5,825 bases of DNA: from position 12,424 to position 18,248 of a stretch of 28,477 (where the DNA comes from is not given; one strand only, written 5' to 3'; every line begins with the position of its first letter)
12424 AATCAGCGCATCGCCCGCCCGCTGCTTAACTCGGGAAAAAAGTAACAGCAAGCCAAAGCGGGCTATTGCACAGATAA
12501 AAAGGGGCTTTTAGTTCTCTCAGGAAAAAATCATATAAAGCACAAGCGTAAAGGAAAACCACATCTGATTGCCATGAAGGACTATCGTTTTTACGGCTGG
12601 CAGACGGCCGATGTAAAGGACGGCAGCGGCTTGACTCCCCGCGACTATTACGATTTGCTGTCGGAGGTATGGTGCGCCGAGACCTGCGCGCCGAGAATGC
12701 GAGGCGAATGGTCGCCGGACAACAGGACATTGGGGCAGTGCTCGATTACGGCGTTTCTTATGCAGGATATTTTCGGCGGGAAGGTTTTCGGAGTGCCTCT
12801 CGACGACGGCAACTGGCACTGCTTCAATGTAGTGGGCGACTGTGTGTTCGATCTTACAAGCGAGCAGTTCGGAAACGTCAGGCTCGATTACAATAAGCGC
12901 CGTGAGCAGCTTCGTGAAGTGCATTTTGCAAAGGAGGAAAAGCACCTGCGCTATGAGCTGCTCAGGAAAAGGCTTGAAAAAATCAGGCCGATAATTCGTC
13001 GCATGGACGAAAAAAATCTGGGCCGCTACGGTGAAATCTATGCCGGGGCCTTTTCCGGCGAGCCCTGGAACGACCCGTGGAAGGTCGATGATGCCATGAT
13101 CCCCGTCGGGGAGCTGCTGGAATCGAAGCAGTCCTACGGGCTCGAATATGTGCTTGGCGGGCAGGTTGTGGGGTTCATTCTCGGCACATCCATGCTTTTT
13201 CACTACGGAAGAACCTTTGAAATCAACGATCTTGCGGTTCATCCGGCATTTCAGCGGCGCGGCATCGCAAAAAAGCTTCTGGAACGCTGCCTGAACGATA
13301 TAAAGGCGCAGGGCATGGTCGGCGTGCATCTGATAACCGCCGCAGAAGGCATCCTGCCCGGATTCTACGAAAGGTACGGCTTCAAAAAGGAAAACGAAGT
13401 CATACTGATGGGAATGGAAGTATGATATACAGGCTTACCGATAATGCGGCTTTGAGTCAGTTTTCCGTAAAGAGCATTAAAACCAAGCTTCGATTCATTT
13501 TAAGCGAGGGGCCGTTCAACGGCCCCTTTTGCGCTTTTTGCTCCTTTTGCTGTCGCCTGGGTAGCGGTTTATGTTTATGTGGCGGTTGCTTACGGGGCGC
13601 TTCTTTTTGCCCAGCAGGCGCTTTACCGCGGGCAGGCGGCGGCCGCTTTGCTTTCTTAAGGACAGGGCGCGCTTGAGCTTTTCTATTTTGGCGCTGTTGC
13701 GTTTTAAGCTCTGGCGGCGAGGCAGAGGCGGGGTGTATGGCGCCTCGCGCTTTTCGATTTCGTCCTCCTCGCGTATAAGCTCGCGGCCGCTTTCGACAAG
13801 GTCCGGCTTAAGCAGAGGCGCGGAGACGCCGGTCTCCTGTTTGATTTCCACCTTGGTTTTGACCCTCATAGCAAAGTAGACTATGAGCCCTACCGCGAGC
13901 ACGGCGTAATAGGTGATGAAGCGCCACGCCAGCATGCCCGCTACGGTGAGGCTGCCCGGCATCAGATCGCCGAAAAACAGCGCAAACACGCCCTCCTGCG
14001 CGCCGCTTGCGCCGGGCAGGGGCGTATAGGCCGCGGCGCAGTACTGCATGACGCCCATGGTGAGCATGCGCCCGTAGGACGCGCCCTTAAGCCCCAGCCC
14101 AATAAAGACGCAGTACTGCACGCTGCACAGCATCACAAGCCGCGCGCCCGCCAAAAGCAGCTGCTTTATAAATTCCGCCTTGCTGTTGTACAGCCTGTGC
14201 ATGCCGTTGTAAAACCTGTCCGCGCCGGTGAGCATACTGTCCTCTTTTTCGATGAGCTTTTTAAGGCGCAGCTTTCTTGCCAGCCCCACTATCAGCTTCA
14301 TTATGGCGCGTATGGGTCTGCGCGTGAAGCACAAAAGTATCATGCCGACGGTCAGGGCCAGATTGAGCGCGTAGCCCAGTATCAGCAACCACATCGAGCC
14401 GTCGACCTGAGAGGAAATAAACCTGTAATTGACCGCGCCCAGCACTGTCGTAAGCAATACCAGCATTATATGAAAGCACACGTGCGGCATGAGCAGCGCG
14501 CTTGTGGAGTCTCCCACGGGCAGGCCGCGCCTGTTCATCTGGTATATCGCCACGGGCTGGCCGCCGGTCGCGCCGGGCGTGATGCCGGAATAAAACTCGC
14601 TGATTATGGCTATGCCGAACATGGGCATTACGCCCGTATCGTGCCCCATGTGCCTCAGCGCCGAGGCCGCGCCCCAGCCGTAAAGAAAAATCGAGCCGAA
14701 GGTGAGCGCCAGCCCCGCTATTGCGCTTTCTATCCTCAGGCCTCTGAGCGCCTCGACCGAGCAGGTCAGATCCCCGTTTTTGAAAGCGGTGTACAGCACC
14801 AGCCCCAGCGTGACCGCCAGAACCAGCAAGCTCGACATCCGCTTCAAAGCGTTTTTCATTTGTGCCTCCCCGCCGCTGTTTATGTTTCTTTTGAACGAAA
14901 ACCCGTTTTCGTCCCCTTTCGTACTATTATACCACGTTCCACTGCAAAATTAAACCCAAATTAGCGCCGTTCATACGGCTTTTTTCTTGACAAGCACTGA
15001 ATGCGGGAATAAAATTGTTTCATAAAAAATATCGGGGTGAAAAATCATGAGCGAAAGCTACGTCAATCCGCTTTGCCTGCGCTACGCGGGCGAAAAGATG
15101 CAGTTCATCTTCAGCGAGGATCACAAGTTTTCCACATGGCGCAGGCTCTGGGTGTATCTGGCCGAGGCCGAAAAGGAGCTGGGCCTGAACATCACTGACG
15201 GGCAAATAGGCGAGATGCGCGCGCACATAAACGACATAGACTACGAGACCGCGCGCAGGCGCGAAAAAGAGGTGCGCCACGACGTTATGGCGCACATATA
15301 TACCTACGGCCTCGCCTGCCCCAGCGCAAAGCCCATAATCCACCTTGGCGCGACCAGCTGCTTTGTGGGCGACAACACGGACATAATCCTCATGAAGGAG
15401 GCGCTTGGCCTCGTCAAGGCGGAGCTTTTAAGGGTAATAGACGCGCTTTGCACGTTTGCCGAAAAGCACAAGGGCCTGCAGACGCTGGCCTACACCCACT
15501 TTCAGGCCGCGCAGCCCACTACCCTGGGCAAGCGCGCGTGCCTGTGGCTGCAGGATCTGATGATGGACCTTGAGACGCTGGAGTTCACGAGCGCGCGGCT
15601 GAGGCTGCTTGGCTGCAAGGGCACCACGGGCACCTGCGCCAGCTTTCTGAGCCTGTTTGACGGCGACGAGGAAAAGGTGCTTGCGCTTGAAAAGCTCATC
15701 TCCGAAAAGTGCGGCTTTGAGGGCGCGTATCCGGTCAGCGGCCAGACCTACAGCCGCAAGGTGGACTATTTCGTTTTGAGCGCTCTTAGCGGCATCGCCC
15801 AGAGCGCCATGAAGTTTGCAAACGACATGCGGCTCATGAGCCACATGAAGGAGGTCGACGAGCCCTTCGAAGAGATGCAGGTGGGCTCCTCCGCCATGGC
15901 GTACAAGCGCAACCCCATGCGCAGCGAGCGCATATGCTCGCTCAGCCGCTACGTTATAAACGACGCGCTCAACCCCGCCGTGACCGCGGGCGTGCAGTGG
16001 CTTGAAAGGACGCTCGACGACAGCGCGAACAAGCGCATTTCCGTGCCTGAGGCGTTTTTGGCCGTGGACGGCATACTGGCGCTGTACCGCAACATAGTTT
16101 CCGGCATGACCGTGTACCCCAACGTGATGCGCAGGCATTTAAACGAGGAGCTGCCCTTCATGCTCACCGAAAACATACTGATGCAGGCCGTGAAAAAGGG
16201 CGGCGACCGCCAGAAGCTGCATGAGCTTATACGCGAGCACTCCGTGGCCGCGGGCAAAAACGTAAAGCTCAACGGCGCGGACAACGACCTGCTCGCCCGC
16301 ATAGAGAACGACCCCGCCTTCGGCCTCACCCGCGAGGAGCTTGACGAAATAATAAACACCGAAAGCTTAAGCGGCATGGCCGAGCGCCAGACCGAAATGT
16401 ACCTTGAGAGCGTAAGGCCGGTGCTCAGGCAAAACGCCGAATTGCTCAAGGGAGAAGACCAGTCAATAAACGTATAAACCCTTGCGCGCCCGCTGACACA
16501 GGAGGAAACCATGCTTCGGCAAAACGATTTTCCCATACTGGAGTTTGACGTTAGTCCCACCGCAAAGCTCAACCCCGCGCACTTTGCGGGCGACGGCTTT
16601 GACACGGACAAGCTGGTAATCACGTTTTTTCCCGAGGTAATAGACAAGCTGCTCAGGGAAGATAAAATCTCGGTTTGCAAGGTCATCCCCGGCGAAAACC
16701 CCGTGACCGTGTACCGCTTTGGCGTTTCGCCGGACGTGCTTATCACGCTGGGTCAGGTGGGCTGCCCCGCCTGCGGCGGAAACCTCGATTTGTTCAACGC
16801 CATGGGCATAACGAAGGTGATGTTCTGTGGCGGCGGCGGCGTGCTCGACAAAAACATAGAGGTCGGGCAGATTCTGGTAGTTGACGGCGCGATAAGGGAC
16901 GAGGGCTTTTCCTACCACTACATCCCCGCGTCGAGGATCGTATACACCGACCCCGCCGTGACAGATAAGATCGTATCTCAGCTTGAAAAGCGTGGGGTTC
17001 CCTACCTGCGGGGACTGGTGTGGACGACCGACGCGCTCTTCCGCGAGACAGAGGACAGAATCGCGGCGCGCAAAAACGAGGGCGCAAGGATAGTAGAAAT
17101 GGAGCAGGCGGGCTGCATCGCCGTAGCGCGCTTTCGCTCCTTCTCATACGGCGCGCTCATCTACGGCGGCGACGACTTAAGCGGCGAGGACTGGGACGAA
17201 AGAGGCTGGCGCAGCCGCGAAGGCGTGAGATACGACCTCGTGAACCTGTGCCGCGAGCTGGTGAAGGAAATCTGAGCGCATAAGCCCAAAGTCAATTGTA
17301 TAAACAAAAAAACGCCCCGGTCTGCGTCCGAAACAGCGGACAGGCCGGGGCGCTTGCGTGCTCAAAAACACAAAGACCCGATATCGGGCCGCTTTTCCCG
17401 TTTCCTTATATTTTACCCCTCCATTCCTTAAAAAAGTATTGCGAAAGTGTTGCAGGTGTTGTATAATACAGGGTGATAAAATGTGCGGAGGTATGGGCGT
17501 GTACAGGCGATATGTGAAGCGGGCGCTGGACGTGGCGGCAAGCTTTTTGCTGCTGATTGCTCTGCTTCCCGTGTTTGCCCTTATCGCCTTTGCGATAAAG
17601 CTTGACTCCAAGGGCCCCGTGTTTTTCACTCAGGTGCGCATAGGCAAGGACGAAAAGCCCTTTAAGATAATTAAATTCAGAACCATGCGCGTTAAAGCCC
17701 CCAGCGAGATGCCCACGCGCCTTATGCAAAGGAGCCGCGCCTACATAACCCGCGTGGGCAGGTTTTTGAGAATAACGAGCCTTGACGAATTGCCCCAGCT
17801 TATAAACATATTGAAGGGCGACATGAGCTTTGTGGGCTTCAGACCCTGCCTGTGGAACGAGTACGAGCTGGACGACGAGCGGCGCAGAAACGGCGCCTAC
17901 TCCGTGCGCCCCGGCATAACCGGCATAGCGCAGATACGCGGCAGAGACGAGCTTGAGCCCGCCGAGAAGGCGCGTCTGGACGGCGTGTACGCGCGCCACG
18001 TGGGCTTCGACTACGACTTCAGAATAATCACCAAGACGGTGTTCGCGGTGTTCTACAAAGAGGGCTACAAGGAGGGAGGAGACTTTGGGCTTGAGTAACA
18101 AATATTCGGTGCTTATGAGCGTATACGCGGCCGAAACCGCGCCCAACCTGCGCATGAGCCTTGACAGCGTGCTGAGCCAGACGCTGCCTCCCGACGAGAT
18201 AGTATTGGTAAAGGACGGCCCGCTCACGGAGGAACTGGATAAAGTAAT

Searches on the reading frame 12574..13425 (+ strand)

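Call 43: search_protein_families(library=pfam, proteins=[window:12574-13425:+], max_evalue=0.0001)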
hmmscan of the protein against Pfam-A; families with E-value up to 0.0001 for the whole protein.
window:12574-13425:+ (283 aa): 6 families
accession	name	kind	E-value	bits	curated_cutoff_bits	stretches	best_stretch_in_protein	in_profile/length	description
PF24585.1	YunG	-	1.6e-33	115.7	27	1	22-136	2-113/116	YunG protein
PF13508.13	Acetyltransf_7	-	4.9e-13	49.7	27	1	195-272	11-84/84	Acetyltransferase (GNAT) domain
PF00583.31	Acetyltransf_1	-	6.3e-12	46.2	20.7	1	163-270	14-116/116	Acetyltransferase (GNAT) family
PF13673.13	Acetyltransf_10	-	6.4e-10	39.5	23.6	1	184-274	28-111/128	Acetyltransferase (GNAT) domain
PF13527.13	Acetyltransf_9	-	3.8e-07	30.6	25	1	214-271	72-125/127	Acetyltransferase (GNAT) domain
PF14542.12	Acetyltransf_CG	-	7e-05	23.3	30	0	213-248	23-58/80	GCN5-related N-acetyl-transferase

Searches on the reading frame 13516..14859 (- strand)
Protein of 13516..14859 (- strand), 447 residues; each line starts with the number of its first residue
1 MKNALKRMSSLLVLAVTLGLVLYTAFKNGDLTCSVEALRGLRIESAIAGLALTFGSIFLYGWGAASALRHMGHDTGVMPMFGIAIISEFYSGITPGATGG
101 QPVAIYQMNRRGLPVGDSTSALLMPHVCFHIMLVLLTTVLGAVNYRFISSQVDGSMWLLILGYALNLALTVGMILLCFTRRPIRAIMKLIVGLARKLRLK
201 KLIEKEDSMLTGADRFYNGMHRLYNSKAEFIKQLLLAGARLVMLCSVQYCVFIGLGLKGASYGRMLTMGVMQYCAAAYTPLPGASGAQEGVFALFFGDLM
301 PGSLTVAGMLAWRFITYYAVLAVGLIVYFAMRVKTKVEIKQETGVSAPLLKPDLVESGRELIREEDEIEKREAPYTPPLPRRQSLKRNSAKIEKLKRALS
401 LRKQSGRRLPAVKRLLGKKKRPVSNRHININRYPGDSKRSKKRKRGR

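Call 43: search_protein_families(library=pfam, proteins=[window:13516-14859:-], max_evalue=0.0001)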
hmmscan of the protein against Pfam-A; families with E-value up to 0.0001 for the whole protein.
window:13516-14859:- (447 aa): 1 family
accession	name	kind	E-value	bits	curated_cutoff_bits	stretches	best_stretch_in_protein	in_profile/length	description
PF03706.18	LPG_synthase_TM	-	1.2e-34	120.6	33.4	1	12-324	3-302/302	Lysylphosphatidylglycerol synthase TM region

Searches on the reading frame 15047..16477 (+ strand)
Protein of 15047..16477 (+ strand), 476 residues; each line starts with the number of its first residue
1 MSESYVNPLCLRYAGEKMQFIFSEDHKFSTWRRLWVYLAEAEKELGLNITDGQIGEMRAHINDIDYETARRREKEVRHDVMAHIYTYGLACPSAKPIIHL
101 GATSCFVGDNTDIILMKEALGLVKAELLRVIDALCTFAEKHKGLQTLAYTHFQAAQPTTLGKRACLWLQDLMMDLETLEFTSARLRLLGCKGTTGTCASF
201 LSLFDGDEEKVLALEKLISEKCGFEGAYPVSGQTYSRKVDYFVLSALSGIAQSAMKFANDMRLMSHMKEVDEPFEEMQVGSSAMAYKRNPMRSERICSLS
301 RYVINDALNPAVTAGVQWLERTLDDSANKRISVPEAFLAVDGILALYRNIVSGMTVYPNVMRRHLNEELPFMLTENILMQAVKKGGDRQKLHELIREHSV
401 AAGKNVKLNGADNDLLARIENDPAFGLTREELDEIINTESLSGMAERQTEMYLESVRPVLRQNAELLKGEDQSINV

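Call 43: search_protein_families(library=pfam, proteins=[window:15047-16477:+], max_evalue=0.0001)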
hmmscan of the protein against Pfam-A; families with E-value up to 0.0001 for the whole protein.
window:15047-16477:+ (476 aa): 2 families
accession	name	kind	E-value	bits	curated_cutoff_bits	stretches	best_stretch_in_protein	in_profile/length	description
PF00206.25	Lyase_1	-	5.1e-20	72.5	27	1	98-303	105-310/312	Lyase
PF10397.14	ADSL_C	-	3.3e-19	69.4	32.7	1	370-450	1-77/79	Adenylosuccinate lyase C-terminus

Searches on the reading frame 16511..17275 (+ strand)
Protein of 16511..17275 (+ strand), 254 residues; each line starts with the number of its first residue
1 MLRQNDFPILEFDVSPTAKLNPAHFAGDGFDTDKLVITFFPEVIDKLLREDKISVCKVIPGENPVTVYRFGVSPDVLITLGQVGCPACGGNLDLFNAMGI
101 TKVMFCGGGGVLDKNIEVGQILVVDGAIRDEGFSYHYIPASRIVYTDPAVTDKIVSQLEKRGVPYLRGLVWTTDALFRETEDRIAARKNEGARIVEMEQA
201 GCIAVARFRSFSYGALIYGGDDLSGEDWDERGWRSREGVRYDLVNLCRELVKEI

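Call 43: search_protein_families(library=pfam, proteins=[window:16511-17275:+], max_evalue=0.0001)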
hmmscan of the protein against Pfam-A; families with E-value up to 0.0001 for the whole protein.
window:16511-17275:+ (254 aa): 1 family
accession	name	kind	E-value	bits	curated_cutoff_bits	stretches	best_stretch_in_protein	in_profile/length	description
PF01048.26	PNP_UDP_1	-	3.5e-26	92.5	25.1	1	36-223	4-200/233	Phosphorylase superfamily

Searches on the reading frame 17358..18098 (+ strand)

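Call 43: search_protein_families(library=pfam, proteins=[window:17358-18098:+], max_evalue=0.0001)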
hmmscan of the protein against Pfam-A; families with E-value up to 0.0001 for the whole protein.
window:17358-18098:+ (246 aa): 1 family
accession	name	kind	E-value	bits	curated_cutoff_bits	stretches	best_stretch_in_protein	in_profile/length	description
PF02397.22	Bac_transf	-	3.7e-60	203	27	1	54-232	1-178/179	Bacterial sugar transferase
